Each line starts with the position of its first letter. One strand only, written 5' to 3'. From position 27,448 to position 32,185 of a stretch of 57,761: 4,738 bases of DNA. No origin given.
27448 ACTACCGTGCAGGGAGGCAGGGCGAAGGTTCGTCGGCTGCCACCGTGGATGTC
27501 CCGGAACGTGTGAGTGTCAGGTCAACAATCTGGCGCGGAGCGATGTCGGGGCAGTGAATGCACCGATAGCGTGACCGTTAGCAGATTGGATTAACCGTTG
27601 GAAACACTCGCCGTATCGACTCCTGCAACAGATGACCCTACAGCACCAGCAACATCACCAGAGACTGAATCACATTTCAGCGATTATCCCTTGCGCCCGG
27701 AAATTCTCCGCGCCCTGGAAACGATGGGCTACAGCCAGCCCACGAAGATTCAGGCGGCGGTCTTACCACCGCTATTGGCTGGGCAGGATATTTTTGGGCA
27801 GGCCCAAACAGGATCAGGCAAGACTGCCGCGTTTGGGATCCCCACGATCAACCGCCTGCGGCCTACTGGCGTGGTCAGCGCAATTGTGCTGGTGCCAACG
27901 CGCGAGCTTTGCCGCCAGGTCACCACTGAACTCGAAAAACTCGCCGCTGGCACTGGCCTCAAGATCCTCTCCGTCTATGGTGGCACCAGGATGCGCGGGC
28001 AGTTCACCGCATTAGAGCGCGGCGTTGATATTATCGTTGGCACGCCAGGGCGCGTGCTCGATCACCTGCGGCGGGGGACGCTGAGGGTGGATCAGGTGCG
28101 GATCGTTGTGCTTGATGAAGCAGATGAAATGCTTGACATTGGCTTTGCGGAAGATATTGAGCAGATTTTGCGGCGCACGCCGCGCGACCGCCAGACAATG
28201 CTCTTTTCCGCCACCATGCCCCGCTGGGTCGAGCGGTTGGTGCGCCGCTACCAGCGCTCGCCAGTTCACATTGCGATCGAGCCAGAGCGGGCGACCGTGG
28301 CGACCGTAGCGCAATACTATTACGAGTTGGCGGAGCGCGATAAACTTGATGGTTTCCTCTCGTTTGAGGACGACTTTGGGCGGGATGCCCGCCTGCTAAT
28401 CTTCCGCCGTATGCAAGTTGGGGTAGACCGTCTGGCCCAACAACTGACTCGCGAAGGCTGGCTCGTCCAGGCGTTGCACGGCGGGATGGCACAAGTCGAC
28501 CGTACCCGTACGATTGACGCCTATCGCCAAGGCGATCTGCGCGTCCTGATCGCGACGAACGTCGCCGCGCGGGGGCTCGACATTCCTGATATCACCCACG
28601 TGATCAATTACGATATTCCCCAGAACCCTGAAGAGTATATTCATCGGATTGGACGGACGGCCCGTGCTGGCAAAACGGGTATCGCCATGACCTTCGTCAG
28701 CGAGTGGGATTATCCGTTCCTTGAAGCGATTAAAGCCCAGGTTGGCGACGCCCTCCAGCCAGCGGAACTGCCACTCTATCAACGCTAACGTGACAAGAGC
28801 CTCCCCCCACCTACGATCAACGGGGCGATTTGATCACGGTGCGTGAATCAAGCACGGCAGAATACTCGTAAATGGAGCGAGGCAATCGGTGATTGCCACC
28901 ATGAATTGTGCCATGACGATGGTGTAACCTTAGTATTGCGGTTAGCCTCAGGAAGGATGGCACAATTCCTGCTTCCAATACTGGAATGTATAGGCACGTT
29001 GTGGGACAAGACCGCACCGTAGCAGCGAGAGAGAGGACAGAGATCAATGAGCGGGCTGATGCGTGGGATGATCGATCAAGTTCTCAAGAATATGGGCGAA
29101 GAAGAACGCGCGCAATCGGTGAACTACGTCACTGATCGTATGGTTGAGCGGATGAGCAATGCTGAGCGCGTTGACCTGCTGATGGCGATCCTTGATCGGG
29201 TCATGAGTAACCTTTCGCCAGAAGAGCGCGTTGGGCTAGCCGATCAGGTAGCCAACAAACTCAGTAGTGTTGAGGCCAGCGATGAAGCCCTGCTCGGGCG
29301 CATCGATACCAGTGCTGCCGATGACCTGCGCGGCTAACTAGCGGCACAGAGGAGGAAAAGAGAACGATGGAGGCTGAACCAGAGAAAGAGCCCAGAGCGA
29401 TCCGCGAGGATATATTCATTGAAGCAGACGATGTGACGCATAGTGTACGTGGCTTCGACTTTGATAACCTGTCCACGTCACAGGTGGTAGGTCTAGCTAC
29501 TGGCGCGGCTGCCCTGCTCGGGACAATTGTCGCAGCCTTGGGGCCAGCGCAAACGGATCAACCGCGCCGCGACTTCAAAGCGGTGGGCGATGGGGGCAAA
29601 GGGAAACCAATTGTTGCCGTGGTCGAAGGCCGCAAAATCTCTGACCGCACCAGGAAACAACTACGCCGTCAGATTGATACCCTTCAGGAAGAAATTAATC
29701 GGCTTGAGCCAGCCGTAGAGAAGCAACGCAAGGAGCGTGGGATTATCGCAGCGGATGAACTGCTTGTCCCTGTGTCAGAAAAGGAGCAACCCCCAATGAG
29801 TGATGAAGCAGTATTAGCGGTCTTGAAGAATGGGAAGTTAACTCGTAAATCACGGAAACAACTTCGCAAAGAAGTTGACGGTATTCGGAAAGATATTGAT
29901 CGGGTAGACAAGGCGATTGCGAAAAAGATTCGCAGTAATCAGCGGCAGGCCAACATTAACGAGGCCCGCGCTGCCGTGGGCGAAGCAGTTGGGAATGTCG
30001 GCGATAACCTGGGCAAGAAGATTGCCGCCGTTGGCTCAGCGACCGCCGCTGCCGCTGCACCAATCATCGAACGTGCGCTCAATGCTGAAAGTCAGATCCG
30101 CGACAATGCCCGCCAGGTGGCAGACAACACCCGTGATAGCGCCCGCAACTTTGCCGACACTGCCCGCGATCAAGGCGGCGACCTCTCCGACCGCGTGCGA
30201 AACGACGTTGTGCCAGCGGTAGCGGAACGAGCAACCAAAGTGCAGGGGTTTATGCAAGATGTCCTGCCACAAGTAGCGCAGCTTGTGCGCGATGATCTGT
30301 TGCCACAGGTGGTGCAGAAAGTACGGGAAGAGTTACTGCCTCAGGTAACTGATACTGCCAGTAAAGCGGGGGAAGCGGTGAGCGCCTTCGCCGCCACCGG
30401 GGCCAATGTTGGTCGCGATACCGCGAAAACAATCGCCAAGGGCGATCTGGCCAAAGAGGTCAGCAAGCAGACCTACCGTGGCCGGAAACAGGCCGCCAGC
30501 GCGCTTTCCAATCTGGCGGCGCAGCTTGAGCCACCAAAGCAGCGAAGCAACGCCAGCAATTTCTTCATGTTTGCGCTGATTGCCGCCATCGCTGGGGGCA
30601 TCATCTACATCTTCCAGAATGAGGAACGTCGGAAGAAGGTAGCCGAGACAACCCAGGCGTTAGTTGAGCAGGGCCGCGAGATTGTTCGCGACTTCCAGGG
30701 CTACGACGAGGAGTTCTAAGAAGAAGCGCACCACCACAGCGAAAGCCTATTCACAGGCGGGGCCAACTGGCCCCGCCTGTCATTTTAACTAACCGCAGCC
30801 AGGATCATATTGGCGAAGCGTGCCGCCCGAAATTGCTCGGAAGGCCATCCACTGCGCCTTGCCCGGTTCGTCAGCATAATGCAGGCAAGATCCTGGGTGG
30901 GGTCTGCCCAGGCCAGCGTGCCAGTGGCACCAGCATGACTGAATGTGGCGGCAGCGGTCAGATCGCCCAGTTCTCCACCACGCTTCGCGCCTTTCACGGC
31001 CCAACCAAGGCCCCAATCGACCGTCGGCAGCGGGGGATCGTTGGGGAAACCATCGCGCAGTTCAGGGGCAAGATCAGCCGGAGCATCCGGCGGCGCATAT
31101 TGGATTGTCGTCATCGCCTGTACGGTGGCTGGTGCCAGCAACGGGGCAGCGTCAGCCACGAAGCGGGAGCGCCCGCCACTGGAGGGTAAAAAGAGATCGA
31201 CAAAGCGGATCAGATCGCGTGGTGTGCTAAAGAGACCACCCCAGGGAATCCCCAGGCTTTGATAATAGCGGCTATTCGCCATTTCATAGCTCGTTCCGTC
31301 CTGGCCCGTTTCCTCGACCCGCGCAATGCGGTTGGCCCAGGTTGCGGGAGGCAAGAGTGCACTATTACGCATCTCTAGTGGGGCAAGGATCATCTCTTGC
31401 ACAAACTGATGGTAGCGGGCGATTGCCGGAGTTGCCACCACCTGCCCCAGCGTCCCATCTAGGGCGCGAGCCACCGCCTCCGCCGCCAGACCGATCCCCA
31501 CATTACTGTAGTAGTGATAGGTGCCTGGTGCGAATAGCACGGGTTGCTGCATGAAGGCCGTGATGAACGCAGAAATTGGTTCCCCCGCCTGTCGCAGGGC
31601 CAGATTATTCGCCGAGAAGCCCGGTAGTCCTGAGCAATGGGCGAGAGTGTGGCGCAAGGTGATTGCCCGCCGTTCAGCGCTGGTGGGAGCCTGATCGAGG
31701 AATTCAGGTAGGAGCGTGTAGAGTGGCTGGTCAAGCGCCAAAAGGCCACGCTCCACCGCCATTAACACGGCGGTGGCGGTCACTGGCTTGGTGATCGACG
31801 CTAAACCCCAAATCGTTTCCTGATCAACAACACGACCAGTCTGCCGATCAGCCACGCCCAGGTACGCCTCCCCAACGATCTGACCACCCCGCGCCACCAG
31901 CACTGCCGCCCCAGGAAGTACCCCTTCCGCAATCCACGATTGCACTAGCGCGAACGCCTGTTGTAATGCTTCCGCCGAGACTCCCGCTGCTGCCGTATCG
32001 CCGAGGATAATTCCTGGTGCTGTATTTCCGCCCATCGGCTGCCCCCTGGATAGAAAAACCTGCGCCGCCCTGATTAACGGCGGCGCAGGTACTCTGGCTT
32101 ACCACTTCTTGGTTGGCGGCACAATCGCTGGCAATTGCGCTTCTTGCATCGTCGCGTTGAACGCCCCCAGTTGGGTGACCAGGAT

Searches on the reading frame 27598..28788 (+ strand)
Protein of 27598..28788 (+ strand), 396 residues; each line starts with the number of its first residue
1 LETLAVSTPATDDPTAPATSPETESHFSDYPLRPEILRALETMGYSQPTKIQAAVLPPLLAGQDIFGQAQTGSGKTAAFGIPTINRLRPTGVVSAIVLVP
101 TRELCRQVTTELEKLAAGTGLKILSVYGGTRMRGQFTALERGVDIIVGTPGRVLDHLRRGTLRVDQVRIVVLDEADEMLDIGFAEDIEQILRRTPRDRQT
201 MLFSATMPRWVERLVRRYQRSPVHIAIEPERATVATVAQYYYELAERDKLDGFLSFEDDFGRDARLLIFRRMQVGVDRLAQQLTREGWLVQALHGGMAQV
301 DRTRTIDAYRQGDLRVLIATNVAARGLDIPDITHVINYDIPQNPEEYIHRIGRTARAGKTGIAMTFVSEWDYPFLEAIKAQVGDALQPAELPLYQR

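Call 49: search_protein_families(library=pfam, proteins=[window:27598-28788:+])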
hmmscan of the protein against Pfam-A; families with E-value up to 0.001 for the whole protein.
window:27598-28788:+ (396 aa): 3 families
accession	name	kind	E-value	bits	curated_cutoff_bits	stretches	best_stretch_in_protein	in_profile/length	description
PF00270.35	DEAD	-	7.2e-51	172.7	26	1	49-213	1-166/167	DEAD/DEAH box helicase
PF00271.37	Helicase_C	-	1.1e-30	106.6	23.5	1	262-358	14-110/110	Helicase conserved C-terminal domain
PF04851.21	ResIII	-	5.4e-06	26.9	22.5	1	68-208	29-163/164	Type III restriction enzyme, res subunit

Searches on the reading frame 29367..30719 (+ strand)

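Call 50: search_protein_families(library=pfam, proteins=[window:29367-30719:+])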
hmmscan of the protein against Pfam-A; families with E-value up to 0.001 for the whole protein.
window:29367-30719:+ (450 aa): 1 family
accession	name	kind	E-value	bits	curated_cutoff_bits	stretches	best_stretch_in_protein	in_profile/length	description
PF01442.23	Apolipoprotein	-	0.00022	21.4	90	1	157-333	22-173/190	Apolipoprotein A1/A4/E domain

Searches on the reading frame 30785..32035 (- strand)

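Call 50: search_protein_families(library=pfam, proteins=[window:30785-32035:-])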
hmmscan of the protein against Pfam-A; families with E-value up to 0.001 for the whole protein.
window:30785-32035:- (416 aa): 1 family
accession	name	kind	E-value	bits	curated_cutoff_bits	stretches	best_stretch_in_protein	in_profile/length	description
PF00144.29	Beta-lactamase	-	1.7e-60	205.3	27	1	35-394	9-313/329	Beta-lactamase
